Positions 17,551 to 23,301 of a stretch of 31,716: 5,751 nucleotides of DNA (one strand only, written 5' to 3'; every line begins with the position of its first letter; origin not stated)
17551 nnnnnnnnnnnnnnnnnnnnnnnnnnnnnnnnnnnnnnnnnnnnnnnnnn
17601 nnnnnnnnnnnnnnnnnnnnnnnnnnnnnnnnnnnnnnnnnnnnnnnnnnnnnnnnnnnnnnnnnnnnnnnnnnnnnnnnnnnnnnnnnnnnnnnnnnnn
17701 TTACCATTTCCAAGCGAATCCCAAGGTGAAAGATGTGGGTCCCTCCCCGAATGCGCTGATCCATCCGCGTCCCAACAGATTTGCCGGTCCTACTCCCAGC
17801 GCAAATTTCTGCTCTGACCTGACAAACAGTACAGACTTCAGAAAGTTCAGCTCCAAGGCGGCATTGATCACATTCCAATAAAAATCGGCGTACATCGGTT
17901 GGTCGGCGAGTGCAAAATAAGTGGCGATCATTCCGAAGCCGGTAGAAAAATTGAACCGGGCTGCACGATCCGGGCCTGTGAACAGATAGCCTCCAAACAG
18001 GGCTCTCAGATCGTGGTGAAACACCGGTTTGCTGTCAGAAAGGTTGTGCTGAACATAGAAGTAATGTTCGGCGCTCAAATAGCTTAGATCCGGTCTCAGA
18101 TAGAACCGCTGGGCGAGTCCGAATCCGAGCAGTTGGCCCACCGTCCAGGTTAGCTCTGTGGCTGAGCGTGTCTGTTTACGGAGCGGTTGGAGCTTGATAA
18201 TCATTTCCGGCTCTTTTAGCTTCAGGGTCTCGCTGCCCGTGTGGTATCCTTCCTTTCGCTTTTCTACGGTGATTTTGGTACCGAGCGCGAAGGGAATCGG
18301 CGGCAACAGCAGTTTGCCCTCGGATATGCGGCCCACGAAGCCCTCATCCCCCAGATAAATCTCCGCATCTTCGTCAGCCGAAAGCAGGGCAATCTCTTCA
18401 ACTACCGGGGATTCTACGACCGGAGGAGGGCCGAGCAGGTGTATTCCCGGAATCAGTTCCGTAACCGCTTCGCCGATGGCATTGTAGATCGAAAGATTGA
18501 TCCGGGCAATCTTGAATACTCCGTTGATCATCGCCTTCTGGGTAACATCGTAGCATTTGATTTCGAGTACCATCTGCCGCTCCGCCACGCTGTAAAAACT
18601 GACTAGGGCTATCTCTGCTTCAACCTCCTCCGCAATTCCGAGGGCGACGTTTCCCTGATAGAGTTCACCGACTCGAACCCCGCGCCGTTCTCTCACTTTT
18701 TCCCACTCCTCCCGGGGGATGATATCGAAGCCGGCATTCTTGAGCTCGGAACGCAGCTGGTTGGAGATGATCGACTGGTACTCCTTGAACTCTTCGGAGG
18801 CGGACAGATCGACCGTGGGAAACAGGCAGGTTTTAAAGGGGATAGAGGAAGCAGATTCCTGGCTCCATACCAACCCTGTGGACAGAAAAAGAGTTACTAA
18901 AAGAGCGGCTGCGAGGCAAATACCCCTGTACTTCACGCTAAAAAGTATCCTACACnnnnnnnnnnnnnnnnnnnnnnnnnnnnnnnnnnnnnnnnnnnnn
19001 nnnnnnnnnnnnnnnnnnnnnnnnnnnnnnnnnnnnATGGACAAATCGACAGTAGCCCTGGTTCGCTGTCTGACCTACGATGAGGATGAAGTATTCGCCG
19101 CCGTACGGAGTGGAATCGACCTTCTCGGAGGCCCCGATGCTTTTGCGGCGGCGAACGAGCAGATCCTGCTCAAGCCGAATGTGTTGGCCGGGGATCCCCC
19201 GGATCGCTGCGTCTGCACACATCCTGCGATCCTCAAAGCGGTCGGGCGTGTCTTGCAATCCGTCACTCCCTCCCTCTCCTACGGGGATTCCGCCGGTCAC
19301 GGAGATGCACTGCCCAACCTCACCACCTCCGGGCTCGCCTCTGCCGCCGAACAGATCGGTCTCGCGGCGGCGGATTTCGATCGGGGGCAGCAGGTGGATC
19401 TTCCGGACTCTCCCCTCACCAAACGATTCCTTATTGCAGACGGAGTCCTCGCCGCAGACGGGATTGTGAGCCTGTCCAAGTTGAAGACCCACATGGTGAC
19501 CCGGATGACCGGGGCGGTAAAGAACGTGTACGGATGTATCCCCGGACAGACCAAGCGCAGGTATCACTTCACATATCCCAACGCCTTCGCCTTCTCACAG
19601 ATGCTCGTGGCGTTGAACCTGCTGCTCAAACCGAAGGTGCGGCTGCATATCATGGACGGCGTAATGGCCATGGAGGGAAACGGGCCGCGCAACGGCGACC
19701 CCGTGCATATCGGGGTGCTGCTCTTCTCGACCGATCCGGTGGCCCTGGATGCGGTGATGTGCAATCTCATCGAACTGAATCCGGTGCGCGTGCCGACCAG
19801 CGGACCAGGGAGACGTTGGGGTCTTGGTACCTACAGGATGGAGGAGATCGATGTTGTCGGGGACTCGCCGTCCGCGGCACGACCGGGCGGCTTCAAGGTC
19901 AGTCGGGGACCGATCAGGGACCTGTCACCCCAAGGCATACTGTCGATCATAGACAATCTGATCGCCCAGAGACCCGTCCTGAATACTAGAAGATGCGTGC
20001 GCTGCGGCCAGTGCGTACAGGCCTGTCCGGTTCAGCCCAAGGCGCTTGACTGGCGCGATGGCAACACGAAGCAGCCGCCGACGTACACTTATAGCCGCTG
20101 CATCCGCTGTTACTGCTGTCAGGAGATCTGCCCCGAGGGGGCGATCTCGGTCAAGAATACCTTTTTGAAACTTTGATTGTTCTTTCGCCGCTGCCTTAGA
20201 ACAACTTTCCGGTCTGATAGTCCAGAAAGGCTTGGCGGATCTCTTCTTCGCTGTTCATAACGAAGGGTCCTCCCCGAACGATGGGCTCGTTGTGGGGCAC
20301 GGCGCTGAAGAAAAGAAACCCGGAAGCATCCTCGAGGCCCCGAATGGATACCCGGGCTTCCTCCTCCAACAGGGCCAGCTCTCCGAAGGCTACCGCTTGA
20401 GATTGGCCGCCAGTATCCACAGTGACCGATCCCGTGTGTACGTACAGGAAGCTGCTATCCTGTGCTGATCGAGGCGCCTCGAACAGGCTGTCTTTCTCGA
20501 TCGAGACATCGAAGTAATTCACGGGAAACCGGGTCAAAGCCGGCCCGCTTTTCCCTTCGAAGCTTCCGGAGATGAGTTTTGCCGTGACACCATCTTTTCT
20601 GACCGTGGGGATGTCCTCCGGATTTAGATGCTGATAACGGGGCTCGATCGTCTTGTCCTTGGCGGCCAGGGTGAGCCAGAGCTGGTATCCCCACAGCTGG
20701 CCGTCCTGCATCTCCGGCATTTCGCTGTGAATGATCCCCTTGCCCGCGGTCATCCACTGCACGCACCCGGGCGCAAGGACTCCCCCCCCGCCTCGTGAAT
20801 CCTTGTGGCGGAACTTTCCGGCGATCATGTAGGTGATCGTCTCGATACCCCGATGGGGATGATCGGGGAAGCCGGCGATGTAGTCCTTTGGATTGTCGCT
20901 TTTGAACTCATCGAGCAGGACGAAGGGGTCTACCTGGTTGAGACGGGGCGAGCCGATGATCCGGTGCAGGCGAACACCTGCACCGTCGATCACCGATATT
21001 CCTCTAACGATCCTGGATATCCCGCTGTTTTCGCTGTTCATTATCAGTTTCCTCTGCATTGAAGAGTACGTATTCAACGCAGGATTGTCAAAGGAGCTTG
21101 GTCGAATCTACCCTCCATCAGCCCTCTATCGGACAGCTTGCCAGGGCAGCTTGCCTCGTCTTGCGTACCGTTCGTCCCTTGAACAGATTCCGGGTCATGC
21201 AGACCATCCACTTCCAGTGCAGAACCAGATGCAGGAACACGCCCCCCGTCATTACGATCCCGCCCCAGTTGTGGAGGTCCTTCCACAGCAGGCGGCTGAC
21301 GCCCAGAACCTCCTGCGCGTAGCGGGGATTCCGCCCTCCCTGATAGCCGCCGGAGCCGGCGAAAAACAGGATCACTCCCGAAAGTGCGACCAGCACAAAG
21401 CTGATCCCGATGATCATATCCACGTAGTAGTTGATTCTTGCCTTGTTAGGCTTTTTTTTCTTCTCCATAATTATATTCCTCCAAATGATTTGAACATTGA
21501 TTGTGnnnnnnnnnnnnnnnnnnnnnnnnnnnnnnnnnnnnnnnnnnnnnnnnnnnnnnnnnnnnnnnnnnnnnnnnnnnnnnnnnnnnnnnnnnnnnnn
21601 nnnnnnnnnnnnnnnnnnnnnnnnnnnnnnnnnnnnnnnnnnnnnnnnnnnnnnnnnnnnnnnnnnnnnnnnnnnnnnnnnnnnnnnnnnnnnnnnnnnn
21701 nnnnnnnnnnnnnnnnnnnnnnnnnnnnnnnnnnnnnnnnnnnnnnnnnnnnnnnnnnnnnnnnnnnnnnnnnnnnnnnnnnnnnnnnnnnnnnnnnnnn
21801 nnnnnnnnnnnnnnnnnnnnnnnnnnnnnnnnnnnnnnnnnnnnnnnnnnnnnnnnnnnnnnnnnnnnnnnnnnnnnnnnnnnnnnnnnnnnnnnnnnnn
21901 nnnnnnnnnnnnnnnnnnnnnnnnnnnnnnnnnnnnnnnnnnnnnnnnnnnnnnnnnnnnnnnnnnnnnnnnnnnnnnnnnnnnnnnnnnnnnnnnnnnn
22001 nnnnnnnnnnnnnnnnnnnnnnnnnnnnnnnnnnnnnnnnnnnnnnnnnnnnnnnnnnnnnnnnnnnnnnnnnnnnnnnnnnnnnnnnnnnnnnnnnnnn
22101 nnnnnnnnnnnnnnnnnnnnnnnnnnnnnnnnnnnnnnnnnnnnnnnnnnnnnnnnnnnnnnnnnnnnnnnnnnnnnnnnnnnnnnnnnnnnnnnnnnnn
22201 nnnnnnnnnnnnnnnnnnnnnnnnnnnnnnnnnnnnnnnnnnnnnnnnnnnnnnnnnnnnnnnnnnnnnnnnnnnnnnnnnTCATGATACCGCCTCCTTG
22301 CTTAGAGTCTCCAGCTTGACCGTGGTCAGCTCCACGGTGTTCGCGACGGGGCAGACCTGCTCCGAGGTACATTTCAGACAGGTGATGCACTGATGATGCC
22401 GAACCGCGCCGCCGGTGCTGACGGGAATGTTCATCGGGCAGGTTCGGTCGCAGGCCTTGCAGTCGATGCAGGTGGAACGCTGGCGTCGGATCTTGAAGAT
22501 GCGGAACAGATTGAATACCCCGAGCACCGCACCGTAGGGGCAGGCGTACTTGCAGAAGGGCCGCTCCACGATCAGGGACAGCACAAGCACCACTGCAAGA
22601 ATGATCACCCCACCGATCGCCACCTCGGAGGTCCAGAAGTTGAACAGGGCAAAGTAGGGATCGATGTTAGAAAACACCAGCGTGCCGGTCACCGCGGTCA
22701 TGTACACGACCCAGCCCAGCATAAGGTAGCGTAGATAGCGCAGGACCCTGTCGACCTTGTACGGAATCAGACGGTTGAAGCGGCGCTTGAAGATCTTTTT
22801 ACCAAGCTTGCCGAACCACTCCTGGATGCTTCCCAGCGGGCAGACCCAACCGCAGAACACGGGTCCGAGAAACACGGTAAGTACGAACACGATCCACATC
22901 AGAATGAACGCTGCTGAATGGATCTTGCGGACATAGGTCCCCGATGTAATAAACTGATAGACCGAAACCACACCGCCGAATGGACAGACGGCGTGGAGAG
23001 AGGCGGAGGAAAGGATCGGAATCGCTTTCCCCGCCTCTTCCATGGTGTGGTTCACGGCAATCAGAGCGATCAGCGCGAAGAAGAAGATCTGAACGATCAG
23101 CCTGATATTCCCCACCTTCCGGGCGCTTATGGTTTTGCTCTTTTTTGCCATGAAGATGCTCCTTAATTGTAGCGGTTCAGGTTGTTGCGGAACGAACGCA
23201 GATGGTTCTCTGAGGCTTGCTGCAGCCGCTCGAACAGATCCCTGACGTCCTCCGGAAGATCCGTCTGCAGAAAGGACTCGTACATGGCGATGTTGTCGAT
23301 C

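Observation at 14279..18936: Tandemly duplicated (secreted barrel-like protein + lipoprotein) module forming a tight four-gene envelope operon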

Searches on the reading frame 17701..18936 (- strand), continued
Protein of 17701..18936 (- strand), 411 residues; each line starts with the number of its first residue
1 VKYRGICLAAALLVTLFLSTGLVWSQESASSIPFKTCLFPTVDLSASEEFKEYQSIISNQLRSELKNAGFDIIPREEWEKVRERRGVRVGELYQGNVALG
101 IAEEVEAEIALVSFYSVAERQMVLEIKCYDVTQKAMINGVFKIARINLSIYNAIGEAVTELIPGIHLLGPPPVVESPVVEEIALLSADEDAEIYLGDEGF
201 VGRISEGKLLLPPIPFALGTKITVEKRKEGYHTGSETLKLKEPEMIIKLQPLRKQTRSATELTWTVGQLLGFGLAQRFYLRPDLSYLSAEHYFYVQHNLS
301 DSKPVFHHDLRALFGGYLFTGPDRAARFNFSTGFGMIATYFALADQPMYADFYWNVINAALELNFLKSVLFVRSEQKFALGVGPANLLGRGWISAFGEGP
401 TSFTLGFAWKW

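Call 41: fold_search(model_id=the predicted structure, library=pdb)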
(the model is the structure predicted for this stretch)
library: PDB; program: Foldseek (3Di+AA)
matches with E <= 10: 875; with E <= 0.001: 9
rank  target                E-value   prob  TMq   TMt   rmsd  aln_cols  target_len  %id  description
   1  4q6l                  2.4e-06  1.00  0.24  0.66   7.0       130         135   20  LpoB C-terminal domain from Salmonella enterica (Native) (released 2014-05-14)
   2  4q6z_A                2.4e-05  1.00  0.24  0.65   7.0       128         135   17  LpoB C-terminal domain from Escherichia coli (released 2014-05-14)
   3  2mii_MODEL_1_A        3.3e-05  1.00  0.24  0.48   2.9       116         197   17  NMR structure of E. coli LpoB (released 2014-05-21)
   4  7mx5_B                9.9e-05  0.96  0.21  0.21  27.9       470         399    6  Crystal structure of TolB from Acinetobacter baumannii (released 2021-05-26)
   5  4hrv_A                1.5e-04  1.00  0.26  0.68   4.1       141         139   11  Crystal Structure of Lipoprotein GNA1162 from Neisseria meningitidis (released 2013-04-24)
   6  5t0z_A                2.4e-04  1.00  0.24  0.52   4.8       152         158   10  PelC from Geobacter metallireducens (released 2017-03-15)
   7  3bws_A                2.5e-04  0.72  0.13  0.13  18.9       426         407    9  Crystal structure of the leptospiral antigen Lp49 (released 2008-10-07)
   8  9h80_A                6.0e-04  1.00  0.22  0.51   5.5       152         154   12  Structure of the outer membrane exopolysaccharide transporter PelBC (released 2025-06-11)
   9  9fzc_A                9.2e-04  1.00  0.24  0.46   6.1       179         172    8  Structure of OmpA-short in complex with nanobody Nb01 (released 2024-07-17)
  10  1p4t                  1.0e-03  1.00  0.26  0.61   6.1       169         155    5  Crystal structure of Neisserial surface protein A (NspA) (released 2003-07-22)
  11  7mx5_A                1.4e-03  0.80  0.21  0.22  27.1       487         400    6  Crystal structure of TolB from Acinetobacter baumannii (released 2021-05-26)
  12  5t0z_D                1.5e-03  1.00  0.23  0.52   4.8       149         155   14  PelC from Geobacter metallireducens (released 2017-03-15)
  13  4hrv_B                1.6e-03  1.00  0.23  0.54   5.8       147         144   13  Crystal Structure of Lipoprotein GNA1162 from Neisseria meningitidis (released 2013-04-24)
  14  2mnh_MODEL_1_A        1.6e-03  1.00  0.21  0.49   7.1       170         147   14  Refined structure of outer membrane protein x in nanodisc by measuring residual dipolar couplings (released 2015-03-18)
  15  2vqi_B                1.9e-03  0.51  0.15  0.13  32.4       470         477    8  Structure of the P pilus usher (PapC) translocation pore (released 2008-05-27)
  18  3w1e                  3.4e-03  0.97  0.21  0.24  18.5       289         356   13  Structure of FlgT, a flagellar basal body component protein (released 2013-04-03)
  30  9h80_M                9.1e-03  0.47  0.20  0.21  33.4       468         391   10  Structure of the outer membrane exopolysaccharide transporter PelBC (released 2025-06-11)
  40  2nsm                  1.7e-02  0.99  0.15  0.16   8.2       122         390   16  Crystal structure of the human carboxypeptidase N (Kininase I) catalytic domain (released 2007-04-24)
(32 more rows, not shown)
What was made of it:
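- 17701..18936 (-): G1: secreted outer-membrane protein, 411 aa (signal peptide + LpoB/TolB-N-like domain + PEGA-like sandwich + 8-stranded barrel; ends in KW). Foldseek matches (call 41).
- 18433..18834 (-): G1 alpha/beta periplasmic domain (residues 35-168), LpoB / GNA1162 / PelC / TolB-N-like fold. Foldseek: 4q6l LpoB E 2.4e-6 (TMt 0.66), 4hrv GNA1162, 5t0z and 9h80 PelC, 7mx5 TolB, 3w1e FlgT (call 41).
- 18193..18396 (-): G1 beta-sandwich (residues 181-248), PEGA-like. Foldseek 2nsm, carboxypeptidase regulatory-type domain, prob 0.99 (call 41).
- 17704..18168 (-): G1 C-terminal 8-stranded outer-membrane beta-barrel (residues 257-411). Foldseek prob 1.0 to the OmpA TM domain, NspA, OmpX, PagL, OmpW and Ail (call 41).
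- On 8-stranded OM beta-barrel (OmpA TM / OmpX / OMP_b-brl PF13505): Foldseek prob 1.0 to OmpA, NspA, OmpX, PagL, OmpW and Ail (call 41).
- On LpoB: Foldseek 4q6l E 2.4e-6 with TMt 0.66; 4q6z; 2mii (call 41).
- Closest known: LpoB. Same: The alpha/beta domain of G1 (residues about 35-168) has this fold: Foldseek 4q6l E 2.4e-6; 4hrv, 5t0z, 9h80, 7mx5, 3w1e (call 41).
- G1 Foldseek: LpoB 4q6l E 2.4e-6, GNA1162, PelC, TolB and FlgT for the alpha/beta part; OmpA TM, NspA, OmpX, PagL, OmpW and Ail at prob 1.0 for the barrel (call 41). Foldseek hits to PelC (5t0z, 9h80) and FlgT (3w1e) (call 41). The best structural match of G1 is the LpoB C-terminal domain: E 2.4e-6, TMt 0.66 (call 41).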

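Call 44: search_solved_structures(query=A1, max_evalue=10)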
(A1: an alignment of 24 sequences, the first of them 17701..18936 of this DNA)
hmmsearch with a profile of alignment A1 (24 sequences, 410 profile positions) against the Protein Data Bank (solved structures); distinct sequences matched with E-value up to 10: 9.
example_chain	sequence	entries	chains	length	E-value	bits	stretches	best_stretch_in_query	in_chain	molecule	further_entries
7qi2_A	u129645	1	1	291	0.6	12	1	251-290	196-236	Voltage-dependent anion-selective channel protein 1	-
8j0o_K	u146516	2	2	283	0.92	11.4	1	251-290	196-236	Voltage-dependent anion-selective channel protein 1 | Non-selective voltage-gated ion channel VDAC1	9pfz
5jdp_A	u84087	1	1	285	0.92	11.4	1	251-290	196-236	Voltage-dependent anion-selective channel protein 1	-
2k4t_A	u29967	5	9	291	0.96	11.3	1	251-290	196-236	Voltage-dependent anion-selective channel protein 1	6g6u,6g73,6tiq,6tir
5xdn_A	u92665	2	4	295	0.97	11.3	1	251-290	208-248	Voltage-dependent anion-selective channel protein 1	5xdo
2jk4_A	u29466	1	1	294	0.98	11.3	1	251-290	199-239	VOLTAGE-DEPENDENT ANION-SELECTIVE CHANNEL PROTEIN 1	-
2fgg_A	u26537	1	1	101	1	11.2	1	248-277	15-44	Hypothetical protein Rv2632c/MT2708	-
3emn_X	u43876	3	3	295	1.4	10.7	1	251-290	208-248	Voltage-dependent anion-selective channel protein 1 | Isoform Mt-VDAC1 of Non-selective voltage-gated ion channel VDAC1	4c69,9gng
7kuh_X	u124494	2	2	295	1.4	10.7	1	251-290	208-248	Voltage-dependent anion-selective channel protein 1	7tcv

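Call 60: search_protein_families(library=pfam, alignment_id=A1, max_evalue=1)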
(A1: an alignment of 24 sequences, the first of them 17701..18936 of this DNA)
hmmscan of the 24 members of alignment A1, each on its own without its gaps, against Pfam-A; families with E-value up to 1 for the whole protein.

A. member 1, window:17701-18936:- (411 aa): 0 families

B. families by the number of members that match (of 24 scanned): 8 families
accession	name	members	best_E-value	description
PF22151.2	Fer4_NDSU1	3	0.036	NADH-ubiquinone oxidoreductase NDSU1/NuoG-like, 4Fe-4S domain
PF17680.6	FlgO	2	0.031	FlgO protein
PF11052.13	Tr-sialidase_C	1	0.0033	Trans-sialidase of Trypanosoma hydrophobic C-terminal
PF13505.12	OMP_b-brl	1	0.025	Outer membrane protein beta-barrel domain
PF08308.17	PEGA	1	0.091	PEGA domain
PF08520.15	Mitofissin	1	0.12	Mitofissin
PF11684.13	DUF3280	1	0.17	Protein of unknown function (DUF2380)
PF18956.5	DUF5699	1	0.3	Family of unknown function (DUF5699)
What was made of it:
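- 18433..18834 (-): Faint Pfam FlgO and DUF3280 hits occur in family members (call 60).
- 18193..18396 (-): Faint Pfam PEGA hit in one family member (call 60).
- On 8-stranded OM beta-barrel (OmpA TM / OmpX / OMP_b-brl PF13505): One G1 homologue at E 0.025 (call 60).
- On PEGA domain (PF08308): One homologue at E 0.091 (call 60).
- Faint Pfam FlgO hits in two G1 homologues (call 60).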

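Call 77: search_protein_families(library=pfam, proteins=[L001:14622-17198:-, L011:4740-7076:-], max_evalue=0.05)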
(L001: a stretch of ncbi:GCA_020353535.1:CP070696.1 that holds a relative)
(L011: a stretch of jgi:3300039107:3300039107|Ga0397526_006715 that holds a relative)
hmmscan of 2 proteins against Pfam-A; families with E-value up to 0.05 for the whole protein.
L001:14622-17198:- (859 aa): 5 families
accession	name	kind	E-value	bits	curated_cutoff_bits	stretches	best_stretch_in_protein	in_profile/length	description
PF15905.10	HMMR_N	-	0.0015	18.5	30.1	1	600-698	223-318/330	Hyaluronan mediated motility receptor N-terminal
PF04108.17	ATG17_like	-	0.003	17.5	43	1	627-760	111-251/355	Autophagy protein ATG17-like domain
PF07719.23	TPR_2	-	0.012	16.2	27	0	409-434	8-33/34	Tetratricopeptide repeat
PF00515.34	TPR_1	-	0.025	14.8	27.8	0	462-489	6-33/34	Tetratricopeptide repeat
PF13432.12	TPR_16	-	0.027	15.4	32.7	0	454-487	21-54/65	Tetratricopeptide repeat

L011:4740-7076:- (779 aa): 0 families

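Call 79: search_protein_families(library=padloc, proteins=[window:17701-18936:-], max_evalue=0.01)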
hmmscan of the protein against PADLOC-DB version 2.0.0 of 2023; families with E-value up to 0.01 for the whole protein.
window:17701-18936:- (411 aa): 0 families

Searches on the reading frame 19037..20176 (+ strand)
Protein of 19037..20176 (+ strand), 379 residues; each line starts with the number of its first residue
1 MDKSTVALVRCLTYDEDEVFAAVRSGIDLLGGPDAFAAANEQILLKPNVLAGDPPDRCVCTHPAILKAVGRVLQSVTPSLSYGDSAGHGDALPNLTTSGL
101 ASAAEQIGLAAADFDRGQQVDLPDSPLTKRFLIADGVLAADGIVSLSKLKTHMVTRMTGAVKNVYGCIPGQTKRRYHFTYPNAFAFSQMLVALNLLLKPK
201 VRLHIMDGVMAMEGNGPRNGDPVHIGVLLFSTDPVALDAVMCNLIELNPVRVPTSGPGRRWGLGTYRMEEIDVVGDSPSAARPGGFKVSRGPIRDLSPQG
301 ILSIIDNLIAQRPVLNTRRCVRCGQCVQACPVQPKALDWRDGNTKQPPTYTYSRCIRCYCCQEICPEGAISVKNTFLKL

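Call 30: search_protein_families(library=pfam, proteins=[window:19037-20176:+], max_evalue=0.001)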
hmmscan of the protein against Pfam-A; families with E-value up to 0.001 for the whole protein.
window:19037-20176:+ (379 aa): 11 families
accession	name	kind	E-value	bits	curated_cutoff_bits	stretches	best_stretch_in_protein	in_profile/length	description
PF04015.17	DUF362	-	1.6e-53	182.2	24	1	43-242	1-199/200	Domain of unknown function (DUF362)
PF00037.32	Fer4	-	9.2e-11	41.5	21.1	2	314-332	2-20/24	4Fe-4S binding domain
PF12797.12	Fer4_2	-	2.9e-08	33.6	24.5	1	312-332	2-22/22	4Fe-4S binding domain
PF12838.12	Fer4_7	-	3e-08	34.4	27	1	319-369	1-52/52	4Fe-4S dicluster domain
PF13237.11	Fer4_10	-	1.6e-07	31.6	25.5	1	313-366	2-53/53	4Fe-4S dicluster domain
PF12837.12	Fer4_6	-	1.6e-06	28.2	25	0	317-333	6-22/24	4Fe-4S binding domain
PF13187.11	Fer4_9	-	8.5e-06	26.1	27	1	319-370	1-52/52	4Fe-4S dicluster domain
PF14697.11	Fer4_21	-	8.8e-06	26.2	35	1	316-371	4-58/59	4Fe-4S dicluster domain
PF12800.12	Fer4_4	-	0.00011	22.7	24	0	319-332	3-16/17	4Fe-4S binding domain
PF13484.11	Fer4_16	-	0.00051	21.2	30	0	319-333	1-15/66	4Fe-4S double cluster binding domain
PF12798.12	Fer4_3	-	0.00068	20.7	27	0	320-332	1-13/15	4Fe-4S binding domain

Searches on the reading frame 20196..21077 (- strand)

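Call 30: search_protein_families(library=pfam, proteins=[window:20196-21077:-], max_evalue=0.001)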
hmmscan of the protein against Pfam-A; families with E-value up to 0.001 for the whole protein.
window:20196-21077:- (293 aa): 2 families
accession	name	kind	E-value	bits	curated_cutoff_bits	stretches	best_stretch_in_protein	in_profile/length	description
PF02678.22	Pirin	-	6.7e-35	119.8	26.1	1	35-135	2-108/108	Pirin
PF05726.19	Pirin_C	-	4.3e-18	66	27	1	188-291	1-101/103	Pirin C-terminal cupin domain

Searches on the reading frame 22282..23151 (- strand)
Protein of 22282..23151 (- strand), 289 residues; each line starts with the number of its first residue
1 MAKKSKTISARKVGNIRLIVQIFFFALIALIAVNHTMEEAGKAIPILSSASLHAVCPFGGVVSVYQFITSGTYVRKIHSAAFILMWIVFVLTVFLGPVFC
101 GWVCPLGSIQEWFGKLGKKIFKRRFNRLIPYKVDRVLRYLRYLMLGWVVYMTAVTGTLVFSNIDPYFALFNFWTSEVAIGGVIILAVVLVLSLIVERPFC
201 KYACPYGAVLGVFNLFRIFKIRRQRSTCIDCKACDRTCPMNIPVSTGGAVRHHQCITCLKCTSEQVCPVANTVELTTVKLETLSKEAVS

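Call 30: search_protein_families(library=pfam, proteins=[window:22282-23151:-], max_evalue=0.001)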
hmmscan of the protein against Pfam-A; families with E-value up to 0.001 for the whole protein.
window:22282-23151:- (289 aa): 3 families
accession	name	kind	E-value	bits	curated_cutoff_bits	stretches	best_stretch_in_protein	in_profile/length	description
PF12801.12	Fer4_5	-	8.3e-21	74.1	22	2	80-123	4-47/48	4Fe-4S binding domain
PF13187.11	Fer4_9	-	0.00035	21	27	1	200-241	8-50/52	4Fe-4S dicluster domain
PF13237.11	Fer4_10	-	0.00067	20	25.5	1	220-268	1-53/53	4Fe-4S dicluster domain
